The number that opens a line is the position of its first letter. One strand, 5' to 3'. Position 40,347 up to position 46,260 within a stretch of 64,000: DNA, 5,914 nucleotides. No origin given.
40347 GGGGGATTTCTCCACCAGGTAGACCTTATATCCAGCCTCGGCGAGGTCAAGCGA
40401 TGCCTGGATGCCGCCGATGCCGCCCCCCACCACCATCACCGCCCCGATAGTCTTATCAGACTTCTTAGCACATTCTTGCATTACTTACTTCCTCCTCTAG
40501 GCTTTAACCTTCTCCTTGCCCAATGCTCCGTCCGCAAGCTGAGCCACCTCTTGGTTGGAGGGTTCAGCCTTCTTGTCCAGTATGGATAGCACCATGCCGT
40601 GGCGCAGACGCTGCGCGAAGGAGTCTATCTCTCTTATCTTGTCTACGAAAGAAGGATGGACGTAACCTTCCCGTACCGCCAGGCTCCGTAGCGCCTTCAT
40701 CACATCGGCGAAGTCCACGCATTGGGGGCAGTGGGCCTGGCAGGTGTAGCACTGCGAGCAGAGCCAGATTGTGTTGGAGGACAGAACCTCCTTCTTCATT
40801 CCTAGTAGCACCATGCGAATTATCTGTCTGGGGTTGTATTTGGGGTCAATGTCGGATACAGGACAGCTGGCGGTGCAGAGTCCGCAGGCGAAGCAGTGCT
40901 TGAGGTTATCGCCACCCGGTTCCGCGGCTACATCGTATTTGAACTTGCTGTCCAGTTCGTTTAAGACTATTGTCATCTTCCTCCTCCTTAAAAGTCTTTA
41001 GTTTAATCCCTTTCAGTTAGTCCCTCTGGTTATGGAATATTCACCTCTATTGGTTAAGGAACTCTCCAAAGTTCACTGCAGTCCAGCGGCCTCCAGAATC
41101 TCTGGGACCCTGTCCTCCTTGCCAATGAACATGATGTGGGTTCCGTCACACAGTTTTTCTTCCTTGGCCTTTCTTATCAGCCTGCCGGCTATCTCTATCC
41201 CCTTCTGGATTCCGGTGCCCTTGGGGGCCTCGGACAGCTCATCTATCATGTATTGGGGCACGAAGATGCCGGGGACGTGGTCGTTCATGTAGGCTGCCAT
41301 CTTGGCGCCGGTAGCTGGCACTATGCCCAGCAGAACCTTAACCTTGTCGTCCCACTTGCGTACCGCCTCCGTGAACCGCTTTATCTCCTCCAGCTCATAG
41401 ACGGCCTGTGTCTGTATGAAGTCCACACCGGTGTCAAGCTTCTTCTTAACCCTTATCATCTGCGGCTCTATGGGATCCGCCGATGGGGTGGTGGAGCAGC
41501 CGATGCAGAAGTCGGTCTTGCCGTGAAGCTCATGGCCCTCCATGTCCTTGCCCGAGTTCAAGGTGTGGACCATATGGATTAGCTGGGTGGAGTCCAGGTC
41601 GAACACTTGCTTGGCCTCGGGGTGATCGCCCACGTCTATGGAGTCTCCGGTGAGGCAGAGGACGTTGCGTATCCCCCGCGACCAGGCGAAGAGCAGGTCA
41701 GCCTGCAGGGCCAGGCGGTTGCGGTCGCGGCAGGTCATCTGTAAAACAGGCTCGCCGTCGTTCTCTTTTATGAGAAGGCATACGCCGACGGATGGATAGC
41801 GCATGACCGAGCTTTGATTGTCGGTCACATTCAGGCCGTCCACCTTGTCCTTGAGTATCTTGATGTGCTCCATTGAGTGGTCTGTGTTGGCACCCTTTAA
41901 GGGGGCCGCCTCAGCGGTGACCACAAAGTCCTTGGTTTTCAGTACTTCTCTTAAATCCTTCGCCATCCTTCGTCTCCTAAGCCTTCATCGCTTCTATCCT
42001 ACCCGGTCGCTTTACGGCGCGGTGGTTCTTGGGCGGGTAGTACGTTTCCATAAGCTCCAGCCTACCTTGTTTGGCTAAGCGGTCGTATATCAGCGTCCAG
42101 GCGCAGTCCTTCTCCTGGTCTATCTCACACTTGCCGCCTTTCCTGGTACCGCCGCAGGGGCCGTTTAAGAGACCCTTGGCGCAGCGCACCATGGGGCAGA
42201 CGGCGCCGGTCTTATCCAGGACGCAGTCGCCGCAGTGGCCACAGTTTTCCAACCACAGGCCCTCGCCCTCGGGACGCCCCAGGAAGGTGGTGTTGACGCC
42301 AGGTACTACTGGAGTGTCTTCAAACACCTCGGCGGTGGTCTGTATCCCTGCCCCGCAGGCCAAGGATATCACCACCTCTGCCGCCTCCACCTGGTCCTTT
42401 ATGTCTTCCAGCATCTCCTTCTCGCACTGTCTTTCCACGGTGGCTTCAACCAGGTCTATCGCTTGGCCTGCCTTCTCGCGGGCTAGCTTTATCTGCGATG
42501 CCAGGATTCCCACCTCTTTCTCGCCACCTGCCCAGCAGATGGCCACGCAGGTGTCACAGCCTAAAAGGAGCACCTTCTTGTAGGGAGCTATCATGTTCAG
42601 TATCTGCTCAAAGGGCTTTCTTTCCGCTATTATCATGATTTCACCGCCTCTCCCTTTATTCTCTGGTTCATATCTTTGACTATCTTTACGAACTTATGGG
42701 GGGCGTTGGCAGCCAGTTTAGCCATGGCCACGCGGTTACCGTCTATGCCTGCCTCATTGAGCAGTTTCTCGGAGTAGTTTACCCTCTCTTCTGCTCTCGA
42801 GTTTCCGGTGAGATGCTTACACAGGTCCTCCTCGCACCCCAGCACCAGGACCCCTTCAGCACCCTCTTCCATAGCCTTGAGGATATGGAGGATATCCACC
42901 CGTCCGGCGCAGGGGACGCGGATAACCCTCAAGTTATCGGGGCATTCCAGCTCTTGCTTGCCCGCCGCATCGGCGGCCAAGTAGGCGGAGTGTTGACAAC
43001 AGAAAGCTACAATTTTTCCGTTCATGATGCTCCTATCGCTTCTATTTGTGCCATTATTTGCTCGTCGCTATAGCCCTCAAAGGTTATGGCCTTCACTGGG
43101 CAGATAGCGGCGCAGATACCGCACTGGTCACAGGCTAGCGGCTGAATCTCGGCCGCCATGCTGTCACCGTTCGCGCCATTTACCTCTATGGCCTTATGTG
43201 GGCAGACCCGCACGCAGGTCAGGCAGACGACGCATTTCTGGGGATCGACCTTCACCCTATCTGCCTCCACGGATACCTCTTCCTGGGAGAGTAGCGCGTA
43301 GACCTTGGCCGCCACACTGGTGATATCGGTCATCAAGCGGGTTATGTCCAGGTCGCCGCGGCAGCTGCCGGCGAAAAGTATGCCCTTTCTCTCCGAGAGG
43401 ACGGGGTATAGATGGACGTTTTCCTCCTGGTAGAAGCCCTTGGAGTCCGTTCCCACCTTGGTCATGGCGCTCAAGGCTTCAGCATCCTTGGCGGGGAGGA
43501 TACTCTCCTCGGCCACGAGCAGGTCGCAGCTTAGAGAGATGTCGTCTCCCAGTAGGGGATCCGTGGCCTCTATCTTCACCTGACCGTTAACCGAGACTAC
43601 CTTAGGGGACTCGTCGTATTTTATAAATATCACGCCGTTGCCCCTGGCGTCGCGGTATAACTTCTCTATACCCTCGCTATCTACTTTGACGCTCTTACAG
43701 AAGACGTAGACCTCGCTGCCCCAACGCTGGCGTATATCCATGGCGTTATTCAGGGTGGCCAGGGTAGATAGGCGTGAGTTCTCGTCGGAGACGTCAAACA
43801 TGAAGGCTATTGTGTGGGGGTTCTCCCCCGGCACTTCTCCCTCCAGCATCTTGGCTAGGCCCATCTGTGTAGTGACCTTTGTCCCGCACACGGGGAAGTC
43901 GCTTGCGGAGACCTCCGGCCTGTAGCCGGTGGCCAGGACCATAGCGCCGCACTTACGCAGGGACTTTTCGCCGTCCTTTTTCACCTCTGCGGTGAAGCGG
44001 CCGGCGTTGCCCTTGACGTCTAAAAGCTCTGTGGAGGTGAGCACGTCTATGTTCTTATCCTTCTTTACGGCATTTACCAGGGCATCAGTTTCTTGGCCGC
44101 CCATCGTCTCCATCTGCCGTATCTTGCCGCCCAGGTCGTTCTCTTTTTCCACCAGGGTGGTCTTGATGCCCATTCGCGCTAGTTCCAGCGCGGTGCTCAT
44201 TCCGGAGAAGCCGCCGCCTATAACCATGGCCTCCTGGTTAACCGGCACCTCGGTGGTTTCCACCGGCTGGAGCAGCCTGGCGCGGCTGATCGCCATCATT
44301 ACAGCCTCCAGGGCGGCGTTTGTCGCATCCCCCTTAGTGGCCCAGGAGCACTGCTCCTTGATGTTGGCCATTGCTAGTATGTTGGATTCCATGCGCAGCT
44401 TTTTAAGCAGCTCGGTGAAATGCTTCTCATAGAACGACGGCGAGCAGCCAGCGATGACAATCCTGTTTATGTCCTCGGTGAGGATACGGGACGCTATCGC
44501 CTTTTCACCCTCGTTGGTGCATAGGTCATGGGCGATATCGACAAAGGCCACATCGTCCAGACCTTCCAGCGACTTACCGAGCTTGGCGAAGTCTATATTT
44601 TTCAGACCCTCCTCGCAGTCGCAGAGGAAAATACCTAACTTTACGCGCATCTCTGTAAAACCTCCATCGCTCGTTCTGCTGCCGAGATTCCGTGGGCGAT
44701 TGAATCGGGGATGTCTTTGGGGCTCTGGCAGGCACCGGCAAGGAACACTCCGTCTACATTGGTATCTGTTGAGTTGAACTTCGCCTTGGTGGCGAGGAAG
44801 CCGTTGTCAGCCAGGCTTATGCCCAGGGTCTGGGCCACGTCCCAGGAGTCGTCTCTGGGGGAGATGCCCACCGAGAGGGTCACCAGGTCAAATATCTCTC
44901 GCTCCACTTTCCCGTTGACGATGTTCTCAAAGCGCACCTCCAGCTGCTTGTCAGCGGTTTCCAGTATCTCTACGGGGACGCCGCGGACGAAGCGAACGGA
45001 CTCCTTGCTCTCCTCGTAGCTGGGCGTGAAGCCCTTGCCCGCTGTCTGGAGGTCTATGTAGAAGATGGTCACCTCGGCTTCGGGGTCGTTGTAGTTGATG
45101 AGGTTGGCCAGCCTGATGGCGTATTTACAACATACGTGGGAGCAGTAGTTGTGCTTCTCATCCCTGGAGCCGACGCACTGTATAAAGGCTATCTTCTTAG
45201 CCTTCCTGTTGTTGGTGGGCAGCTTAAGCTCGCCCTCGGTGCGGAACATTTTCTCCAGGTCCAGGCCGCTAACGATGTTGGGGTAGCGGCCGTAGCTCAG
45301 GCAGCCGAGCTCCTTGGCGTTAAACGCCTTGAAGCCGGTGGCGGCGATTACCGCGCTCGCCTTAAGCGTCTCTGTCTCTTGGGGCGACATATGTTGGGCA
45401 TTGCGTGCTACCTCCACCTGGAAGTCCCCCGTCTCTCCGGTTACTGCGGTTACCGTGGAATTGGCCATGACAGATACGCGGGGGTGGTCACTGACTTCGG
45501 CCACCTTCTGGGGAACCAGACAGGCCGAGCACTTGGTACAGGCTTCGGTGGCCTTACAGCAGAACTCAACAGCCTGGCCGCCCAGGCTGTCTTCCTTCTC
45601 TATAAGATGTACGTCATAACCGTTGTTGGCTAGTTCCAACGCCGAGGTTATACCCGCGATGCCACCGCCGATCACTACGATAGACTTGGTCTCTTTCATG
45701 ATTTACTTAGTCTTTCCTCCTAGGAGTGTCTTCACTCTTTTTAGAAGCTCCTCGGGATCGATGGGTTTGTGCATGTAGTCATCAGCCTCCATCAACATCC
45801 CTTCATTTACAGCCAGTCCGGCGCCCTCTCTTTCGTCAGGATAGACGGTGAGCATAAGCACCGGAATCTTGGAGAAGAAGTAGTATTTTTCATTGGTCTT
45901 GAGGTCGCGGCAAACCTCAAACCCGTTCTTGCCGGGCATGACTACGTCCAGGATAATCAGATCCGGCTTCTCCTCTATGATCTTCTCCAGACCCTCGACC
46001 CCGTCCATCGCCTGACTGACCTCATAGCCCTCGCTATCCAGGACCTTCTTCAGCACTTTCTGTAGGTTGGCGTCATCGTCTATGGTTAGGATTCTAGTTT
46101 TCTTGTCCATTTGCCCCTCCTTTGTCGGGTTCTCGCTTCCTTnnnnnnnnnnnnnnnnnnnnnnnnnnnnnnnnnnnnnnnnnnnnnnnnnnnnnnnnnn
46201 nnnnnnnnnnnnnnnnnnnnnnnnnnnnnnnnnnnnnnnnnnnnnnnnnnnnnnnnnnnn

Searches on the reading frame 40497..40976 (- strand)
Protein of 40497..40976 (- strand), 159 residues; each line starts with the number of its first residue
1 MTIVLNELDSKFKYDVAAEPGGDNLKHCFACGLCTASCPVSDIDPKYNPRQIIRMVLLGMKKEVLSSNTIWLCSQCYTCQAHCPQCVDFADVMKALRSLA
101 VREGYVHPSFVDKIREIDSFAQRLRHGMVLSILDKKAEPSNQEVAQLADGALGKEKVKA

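Call 5: search_protein_families(library=pfam, proteins=[window:40497-40976:-])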
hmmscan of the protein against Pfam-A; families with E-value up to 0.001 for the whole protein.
window:40497-40976:- (159 aa): 8 families
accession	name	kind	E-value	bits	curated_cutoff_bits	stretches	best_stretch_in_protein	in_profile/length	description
PF13183.11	Fer4_8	-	1.4e-09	38.7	27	1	25-85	2-66/68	4Fe-4S dicluster domain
PF13534.11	Fer4_17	-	3.5e-08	34.3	22.2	1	28-87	2-60/61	4Fe-4S dicluster domain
PF13187.11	Fer4_9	-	3.8e-07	30.5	27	1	27-85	1-49/52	4Fe-4S dicluster domain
PF13237.11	Fer4_10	-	3.4e-06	27.3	25.5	1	24-84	5-53/53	4Fe-4S dicluster domain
PF12838.12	Fer4_7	-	3.1e-05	24.8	27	1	27-85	1-50/52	4Fe-4S dicluster domain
PF13484.11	Fer4_16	-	0.00036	21.7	30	1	27-84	1-64/66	4Fe-4S double cluster binding domain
PF14697.11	Fer4_21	-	0.00073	20.1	35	0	26-42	39-55/59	4Fe-4S dicluster domain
PF12797.12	Fer4_2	-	0.00082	19.6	24.5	0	25-40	7-22/22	4Fe-4S binding domain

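Call 48: search_protein_families(library=ncbifam, proteins=[window:40497-40976:-], max_evalue=0.00001)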
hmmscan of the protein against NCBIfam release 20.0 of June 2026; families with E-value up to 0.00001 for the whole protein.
window:40497-40976:- (159 aa): 11 families
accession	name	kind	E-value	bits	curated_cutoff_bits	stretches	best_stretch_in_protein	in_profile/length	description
TIGR03290.1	CoB_CoM_SS_C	equivalog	1.6e-27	96.2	160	1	26-111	2-86/144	CoB--CoM heterodisulfide reductase subunit C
NF038018.1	qmoC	equivalog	5.5e-22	78.7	300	1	10-114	3-104/360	quinone-interacting membrane-bound oxidoreductase complex subunit QmoC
NF041890.1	hdrC_Methbact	equivalog_domain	7e-20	71.4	270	1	15-122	19-119/192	ferredoxin:CoB-CoM heterodisulfide reductase subunit HdrC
NF041779.1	hetero_SS_HdrC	equivalog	8.2e-19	67.8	350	1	25-106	30-109/198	ferredoxin:CoB-CoM heterodisulfide reductase subunit HdrC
NF008369.0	PRK11168.1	equivalog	3.6e-12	45.9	278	1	24-104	9-91/401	anaerobic glycerol-3-phosphate dehydrogenase subunit C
NF009226.0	PRK12576.1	equivalog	1e-08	34.9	344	1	26-107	154-236/317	succinate dehydrogenase/fumarate reductase iron-sulfur subunit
TIGR03379.1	glycerol3P_GlpC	equivalog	5e-08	32.1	279.9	1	25-98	4-79/397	anaerobic glycerol-3-phosphate dehydrogenase subunit GlpC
NF004898.0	PRK06259.1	equivalog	4.6e-07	28.8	385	1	23-112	131-228/488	fumarate reductase (CoM/CoB) subunit TfrB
NF008434.0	PRK11274.1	equivalog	7.8e-07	28.3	333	1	8-99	5-101/409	glycolate oxidase subunit GlcF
NF045724.1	ferredox_TmcB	equivalog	4e-06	25.7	735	1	26-112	41-139/430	electron transfer complex ferredoxin TmcB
TIGR00384.1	dhsB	subfamily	7.5e-06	25.5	88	0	23-96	137-221/222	succinate dehydrogenase and fumarate reductase iron-sulfur protein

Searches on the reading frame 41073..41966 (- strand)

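Call 5: search_protein_families(library=pfam, proteins=[window:41073-41966:-])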
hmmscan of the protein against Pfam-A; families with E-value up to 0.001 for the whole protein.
window:41073-41966:- (297 aa): 1 family
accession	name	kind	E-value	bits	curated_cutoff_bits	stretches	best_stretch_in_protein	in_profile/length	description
PF02219.23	MTHFR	-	2.3e-33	116.2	24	1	6-295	3-287/287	Methylenetetrahydrofolate reductase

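Call 48: search_protein_families(library=ncbifam, proteins=[window:41073-41966:-], max_evalue=0.00001)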
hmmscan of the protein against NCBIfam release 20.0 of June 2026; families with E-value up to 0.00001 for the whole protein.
window:41073-41966:- (297 aa): 4 families
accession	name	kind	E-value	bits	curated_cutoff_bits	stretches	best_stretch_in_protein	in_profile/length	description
NF006396.0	PRK08645.1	equivalog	1.6e-66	224.7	453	1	3-279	312-586/611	bifunctional homocysteine S-methyltransferase/methylenetetrahydrofolate reductase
TIGR00676.1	fadh2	equivalog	2.3e-20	73.1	293.7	1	46-293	33-273/275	methylenetetrahydrofolate reductase [NAD(P)H]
TIGR00677.1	fadh2_euk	equivalog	1.4e-14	54.1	310.05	1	72-296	61-277/281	methylenetetrahydrofolate reductase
NF006950.0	PRK09432.1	equivalog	5.3e-10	39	382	1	31-242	44-237/296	methylenetetrahydrofolate reductase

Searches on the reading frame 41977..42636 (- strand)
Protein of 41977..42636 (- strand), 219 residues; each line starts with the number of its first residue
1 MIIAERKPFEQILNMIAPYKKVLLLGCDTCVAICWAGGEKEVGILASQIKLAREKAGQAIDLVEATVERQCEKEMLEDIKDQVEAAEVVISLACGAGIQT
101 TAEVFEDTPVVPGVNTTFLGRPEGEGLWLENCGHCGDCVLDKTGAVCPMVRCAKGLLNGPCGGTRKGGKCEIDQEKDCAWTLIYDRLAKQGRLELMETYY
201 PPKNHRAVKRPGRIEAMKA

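Call 5: search_protein_families(library=pfam, proteins=[window:41977-42636:-])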
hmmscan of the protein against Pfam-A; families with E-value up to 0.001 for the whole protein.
window:41977-42636:- (219 aa): 1 family
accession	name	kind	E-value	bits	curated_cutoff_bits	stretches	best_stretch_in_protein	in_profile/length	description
PF12225.13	DUF5981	-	7.4e-34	115.7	23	1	112-205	2-94/95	Methylene-tetrahydrofolate reductase C terminal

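Call 48: search_protein_families(library=ncbifam, proteins=[window:41977-42636:-], max_evalue=0.00001)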
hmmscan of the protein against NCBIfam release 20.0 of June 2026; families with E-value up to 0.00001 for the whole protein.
window:41977-42636:- (219 aa): 0 families

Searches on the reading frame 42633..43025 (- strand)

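Call 5: search_protein_families(library=pfam, proteins=[window:42633-43025:-])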
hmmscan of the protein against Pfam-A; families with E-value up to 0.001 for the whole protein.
window:42633-43025:- (130 aa): 1 family
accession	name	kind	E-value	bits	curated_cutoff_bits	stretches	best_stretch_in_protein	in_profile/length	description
PF02662.21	FlpD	-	1.3e-42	145.2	22.3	1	5-124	1-120/123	Methyl-viologen-reducing hydrogenase, delta subunit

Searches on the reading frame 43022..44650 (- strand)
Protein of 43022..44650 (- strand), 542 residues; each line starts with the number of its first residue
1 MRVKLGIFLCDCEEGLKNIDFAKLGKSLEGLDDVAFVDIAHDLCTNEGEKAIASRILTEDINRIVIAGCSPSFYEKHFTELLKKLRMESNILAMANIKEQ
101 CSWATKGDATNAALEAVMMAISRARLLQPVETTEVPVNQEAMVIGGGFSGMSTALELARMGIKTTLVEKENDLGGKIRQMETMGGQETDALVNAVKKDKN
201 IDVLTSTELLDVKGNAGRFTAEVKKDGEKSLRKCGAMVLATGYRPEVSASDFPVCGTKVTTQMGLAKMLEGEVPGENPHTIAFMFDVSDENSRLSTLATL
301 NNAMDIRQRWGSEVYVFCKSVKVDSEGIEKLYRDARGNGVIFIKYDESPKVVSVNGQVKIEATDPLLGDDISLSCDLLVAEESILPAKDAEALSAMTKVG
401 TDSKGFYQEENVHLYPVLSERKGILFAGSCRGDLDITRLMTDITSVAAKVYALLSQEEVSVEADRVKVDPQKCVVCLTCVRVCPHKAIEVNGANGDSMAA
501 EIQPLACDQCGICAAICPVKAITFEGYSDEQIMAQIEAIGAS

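Call 5: search_protein_families(library=pfam, proteins=[window:43022-44650:-])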
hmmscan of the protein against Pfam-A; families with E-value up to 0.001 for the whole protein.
window:43022-44650:- (542 aa): 22 families
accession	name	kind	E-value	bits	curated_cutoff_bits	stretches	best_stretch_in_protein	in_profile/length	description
PF07992.20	Pyr_redox_2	-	7.8e-12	45.6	26.1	1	134-248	140-242/291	Pyridine nucleotide-disulphide oxidoreductase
PF00037.32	Fer4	-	3.5e-11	42.9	21.1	2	466-489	1-24/24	4Fe-4S binding domain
PF12837.12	Fer4_6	-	4.5e-10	39.4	25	2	466-488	2-24/24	4Fe-4S binding domain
PF12838.12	Fer4_7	-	2.5e-09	37.9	27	2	455-487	19-52/52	4Fe-4S dicluster domain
PF13738.12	Pyr_redox_3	-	3.9e-09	36.6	30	1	136-249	162-273/305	Pyridine nucleotide-disulphide oxidoreductase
PF01266.30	DAO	-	5.4e-09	36.5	27.9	1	142-175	3-37/353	FAD dependent oxidoreductase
PF13450.12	NAD_binding_8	-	1.5e-08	35.3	21.9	1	143-182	1-40/68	NAD(P)-binding Rossmann-like domain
PF13237.11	Fer4_10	-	4.6e-08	33.3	25.5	1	466-518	2-53/53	4Fe-4S dicluster domain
PF12831.13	FAD_oxidored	-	4.3e-07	30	27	1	142-177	3-38/416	FAD dependent oxidoreductase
PF13484.11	Fer4_16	-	4.7e-07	30.9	30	0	507-526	2-22/66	4Fe-4S double cluster binding domain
PF01134.28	GIDA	-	7.1e-07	29.1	22.1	1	142-197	3-58/391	Glucose inhibited division protein A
PF00070.33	Pyr_redox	-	1.4e-06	29.2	22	1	141-218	2-72/82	Pyridine nucleotide-disulphide oxidoreductase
PF00890.30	FAD_binding_2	-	3.5e-06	26.9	20.4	1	142-176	3-37/414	FAD binding domain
PF13187.11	Fer4_9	-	4.1e-06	27.2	27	1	472-522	1-52/52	4Fe-4S dicluster domain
PF14697.11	Fer4_21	-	5.2e-06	26.9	35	1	467-523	2-58/59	4Fe-4S dicluster domain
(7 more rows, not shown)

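Call 48: search_protein_families(library=ncbifam, proteins=[window:43022-44650:-], max_evalue=0.00001)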
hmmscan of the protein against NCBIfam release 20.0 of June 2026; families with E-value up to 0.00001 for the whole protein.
window:43022-44650:- (542 aa): 49 families (the best 25 are shown)
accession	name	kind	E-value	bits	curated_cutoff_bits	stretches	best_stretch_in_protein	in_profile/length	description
NF040770.1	hetero_SS_HdrA2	exception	1.6e-89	301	1100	2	4-228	1-235/777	CoB-CoM heterodisulfide reductase HdrA2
NF041778.1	hetero_SS_HdrA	equivalog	1.5e-67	228.1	1400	2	4-251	7-265/771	ferredoxin:CoB-CoM heterodisulfide reductase subunit HdrA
NF041891.1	hdrA_Methbact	equivalog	4.7e-66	223.5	1300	2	4-226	2-231/762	ferredoxin:CoB-CoM heterodisulfide reductase subunit HdrA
NF009410.0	PRK12771.1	subfamily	1.9e-13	49.9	516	1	132-178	132-178/566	NAD(P)-binding protein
NF004943.0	PRK06292.2-1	equivalog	1.7e-09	37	432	1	133-248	165-273/456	dihydrolipoyl dehydrogenase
TIGR02700.1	flavo_MJ0208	hypoth_equivalog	2e-09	37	251.35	1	466-526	143-197/234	dihydromethanopterin reductase (acceptor)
TIGR02734.1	crtI_fam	subfamily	2.5e-09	36.4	238.1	1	141-184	1-44/504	phytoene desaturase family protein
NF040864.1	HgcB_ferredoxin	equivalog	3.6e-09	36.4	99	1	466-524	9-63/93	mercury methylation ferredoxin HgcB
NF045874.1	Vhu_polyferre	exception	5.5e-09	35.2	600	1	464-525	189-246/381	F420-non-reducing hydrogenase associated-polyferredoxin VhuB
NF040763.1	FeFe_hydrog_A6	exception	1.1e-08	33.9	765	1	396-527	68-210/571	NADH-dependent [FeFe] hydrogenase, group A6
TIGR03315.1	Se_ygfK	equivalog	1.2e-08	32.9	835.3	0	129-180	527-579/1012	putative selenate reductase subunit YgfK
TIGR02179.1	PorD_KorD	subfamily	1.4e-08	34.7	60.05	1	468-524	22-74/78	2-oxoacid:acceptor oxidoreductase, delta subunit, pyruvate/2-ketoisovalerate family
TIGR03467.1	HpnE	equivalog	2.1e-08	33.9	283.05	1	142-186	2-46/430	hydroxysqualene dehydroxylase HpnE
NF045637.1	carotdesatCrtDProt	equivalog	2.5e-08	32.9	580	1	142-185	2-45/485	1-hydroxycarotenoid 3,4-desaturase CrtD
TIGR01971.1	NuoI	subfamily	4.4e-08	32.7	113.05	1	470-524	41-100/121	NADH-quinone oxidoreductase, chain I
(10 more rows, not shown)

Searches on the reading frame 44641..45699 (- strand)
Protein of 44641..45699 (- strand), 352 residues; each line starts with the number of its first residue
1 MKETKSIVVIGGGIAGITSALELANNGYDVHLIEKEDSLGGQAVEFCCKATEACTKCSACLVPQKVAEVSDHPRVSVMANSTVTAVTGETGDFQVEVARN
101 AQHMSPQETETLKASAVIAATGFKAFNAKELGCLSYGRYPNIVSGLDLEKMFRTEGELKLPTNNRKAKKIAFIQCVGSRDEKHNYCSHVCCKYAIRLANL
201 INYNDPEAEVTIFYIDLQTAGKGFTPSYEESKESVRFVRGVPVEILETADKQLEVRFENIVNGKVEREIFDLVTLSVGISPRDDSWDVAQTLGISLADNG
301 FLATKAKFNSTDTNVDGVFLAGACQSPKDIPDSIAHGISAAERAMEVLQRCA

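Call 18: search_protein_families(library=pfam, proteins=[window:44641-45699:-])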
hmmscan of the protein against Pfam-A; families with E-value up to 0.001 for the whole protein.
window:44641-45699:- (352 aa): 12 families
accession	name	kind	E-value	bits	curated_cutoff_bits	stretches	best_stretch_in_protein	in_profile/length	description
PF07992.20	Pyr_redox_2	-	5.9e-19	69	26.1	2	6-127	2-113/291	Pyridine nucleotide-disulphide oxidoreductase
PF13450.12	NAD_binding_8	-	2.7e-09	37.6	21.9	1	9-43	1-35/68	NAD(P)-binding Rossmann-like domain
PF00890.30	FAD_binding_2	-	4.9e-09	36.3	20.4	1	7-43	2-38/414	FAD binding domain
PF01266.30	DAO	-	9.4e-09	35.7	27.9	1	7-41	2-37/353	FAD dependent oxidoreductase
PF12831.13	FAD_oxidored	-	1.7e-08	34.6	27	1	7-44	2-39/416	FAD dependent oxidoreductase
PF13738.12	Pyr_redox_3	-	1.4e-06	28.2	30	0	8-38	1-31/305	Pyridine nucleotide-disulphide oxidoreductase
PF03486.20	HI0933_like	-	9.9e-06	25.6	50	1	6-40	2-36/244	HI0933-like protein Rossmann domain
PF01494.25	FAD_binding_3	-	1.1e-05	25.3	22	1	7-37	4-34/349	FAD binding domain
PF01134.28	GIDA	-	4.7e-05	23.1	22.1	1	7-40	2-36/391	Glucose inhibited division protein A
PF00070.33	Pyr_redox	-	9.9e-05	23.2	22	1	6-40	1-35/82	Pyridine nucleotide-disulphide oxidoreductase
PF01593.30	Amino_oxidase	-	0.00014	21.7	19.8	0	14-43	1-30/443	Flavin containing amine oxidoreductase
PF01946.23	Thi4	-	0.00031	20.5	26.2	0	6-42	19-56/235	Thi4 family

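Call 48: search_protein_families(library=ncbifam, proteins=[window:44641-45699:-], max_evalue=0.00001)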
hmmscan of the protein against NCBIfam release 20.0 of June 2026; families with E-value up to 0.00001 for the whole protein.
window:44641-45699:- (352 aa): 40 families (the best 25 are shown)
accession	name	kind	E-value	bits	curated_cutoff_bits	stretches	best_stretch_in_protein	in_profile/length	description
NF040770.1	hetero_SS_HdrA2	exception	2.2e-91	307.2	1100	2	106-350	310-562/777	CoB-CoM heterodisulfide reductase HdrA2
NF041778.1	hetero_SS_HdrA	equivalog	4.3e-71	239.8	1400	2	109-348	323-570/771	ferredoxin:CoB-CoM heterodisulfide reductase subunit HdrA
NF041891.1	hdrA_Methbact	equivalog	4.3e-64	217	1300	2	107-349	308-557/762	ferredoxin:CoB-CoM heterodisulfide reductase subunit HdrA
TIGR01292.1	TRX_reduct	equivalog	3.6e-14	52.3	343.45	1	235-348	192-300/300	thioredoxin-disulfide reductase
TIGR01350.1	lipoamide_DH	equivalog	1.7e-11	43.5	408.8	1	6-56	3-52/461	dihydrolipoyl dehydrogenase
NF009410.0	PRK12771.1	subfamily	3.9e-10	38.9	516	1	4-41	138-175/566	NAD(P)-binding protein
NF005560.0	PRK07233.1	equivalog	1.7e-09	37.1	252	1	6-48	2-44/435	hypothetical protein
TIGR02734.1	crtI_fam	subfamily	2.4e-09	36.4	238.1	1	7-45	1-39/504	phytoene desaturase family protein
NF041087.1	bile_acid_BaiCD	equivalog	4.7e-09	34.9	825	1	2-86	378-458/642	bile acid Fe-S flavoenzyme BaiCD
TIGR03467.1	HpnE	equivalog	6.2e-09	35.7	283.05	1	7-51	1-45/430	hydroxysqualene dehydroxylase HpnE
TIGR02032.1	GG-red-SF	subfamily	7.8e-09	35.6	158.8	0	7-40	3-36/297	geranylgeranyl reductase family protein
TIGR02733.1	desat_CrtD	equivalog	1.9e-08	33.5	549.7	1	5-46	2-43/492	C-3',4' desaturase CrtD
NF009409.0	PRK12770.1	subfamily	2.1e-08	33.6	343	0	246-349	253-351/360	putative glutamate synthase subunit beta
TIGR04018.1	Bthiol_YpdA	hypoth_equivalog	2.2e-08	33.3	339.9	0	7-36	2-31/316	YpdA family putative bacillithiol disulfide reductase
NF058655.1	CrtID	equivalog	2.6e-08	33.2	640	1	7-46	1-40/478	bifunctional phytoene desaturase/3,4-desaturase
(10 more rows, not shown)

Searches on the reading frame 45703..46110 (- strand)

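Call 18: search_protein_families(library=pfam, proteins=[window:45703-46110:-])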
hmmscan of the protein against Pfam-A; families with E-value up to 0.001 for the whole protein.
window:45703-46110:- (135 aa): 1 family
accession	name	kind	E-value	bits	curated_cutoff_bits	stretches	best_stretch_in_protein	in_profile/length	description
PF00072.30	Response_reg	-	4.7e-25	88.4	30.2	1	7-127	1-111/111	Response regulator receiver domain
